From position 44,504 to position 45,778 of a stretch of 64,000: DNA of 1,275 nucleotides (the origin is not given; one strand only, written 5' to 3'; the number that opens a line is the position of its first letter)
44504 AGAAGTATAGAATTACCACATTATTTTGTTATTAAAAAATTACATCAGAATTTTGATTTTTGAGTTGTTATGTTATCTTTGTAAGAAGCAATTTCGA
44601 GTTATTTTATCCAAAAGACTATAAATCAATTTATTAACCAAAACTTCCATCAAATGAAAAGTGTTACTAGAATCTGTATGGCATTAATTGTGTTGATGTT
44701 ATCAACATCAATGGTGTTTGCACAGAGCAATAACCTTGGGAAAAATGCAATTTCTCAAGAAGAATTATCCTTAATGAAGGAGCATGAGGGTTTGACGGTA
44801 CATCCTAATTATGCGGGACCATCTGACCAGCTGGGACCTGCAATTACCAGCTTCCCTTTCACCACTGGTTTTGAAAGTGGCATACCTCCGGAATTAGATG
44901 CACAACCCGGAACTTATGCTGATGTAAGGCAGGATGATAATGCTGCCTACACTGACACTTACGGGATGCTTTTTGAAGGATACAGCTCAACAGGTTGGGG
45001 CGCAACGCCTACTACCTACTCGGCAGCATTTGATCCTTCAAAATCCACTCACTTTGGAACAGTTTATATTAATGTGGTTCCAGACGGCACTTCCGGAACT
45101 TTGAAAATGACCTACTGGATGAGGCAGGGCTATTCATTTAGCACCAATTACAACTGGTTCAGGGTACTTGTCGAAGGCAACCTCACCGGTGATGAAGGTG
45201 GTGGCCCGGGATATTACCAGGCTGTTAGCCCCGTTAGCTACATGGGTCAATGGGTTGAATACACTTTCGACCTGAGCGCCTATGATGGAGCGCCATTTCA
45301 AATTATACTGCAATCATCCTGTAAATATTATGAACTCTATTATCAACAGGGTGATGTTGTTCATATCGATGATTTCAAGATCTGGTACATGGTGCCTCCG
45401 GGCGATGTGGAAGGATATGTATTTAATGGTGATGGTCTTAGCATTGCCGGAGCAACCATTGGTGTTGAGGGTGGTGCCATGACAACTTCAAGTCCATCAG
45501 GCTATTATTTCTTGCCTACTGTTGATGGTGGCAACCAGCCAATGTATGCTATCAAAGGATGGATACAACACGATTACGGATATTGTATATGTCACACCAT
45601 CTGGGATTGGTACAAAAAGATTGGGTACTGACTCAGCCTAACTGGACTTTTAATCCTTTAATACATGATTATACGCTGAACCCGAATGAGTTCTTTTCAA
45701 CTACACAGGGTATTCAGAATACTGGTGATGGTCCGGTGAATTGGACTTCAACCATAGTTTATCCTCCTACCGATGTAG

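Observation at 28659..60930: Head-to-tail array of four giant paralogous T9SS cargo genes fills half the window and has no recognisable enzymatic core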

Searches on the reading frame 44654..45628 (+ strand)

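Call 59: search_protein_families(library=pfam, proteins=[window:44654-45628:+], max_evalue=0.05)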
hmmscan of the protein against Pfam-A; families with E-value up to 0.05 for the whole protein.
window:44654-45628:+ (325 aa): 1 family
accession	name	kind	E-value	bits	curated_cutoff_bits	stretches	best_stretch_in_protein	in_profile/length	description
PF13620.12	CarboxypepD_reg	-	0.012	16.4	32.3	1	252-294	2-49/82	Carboxypeptidase regulatory-like domain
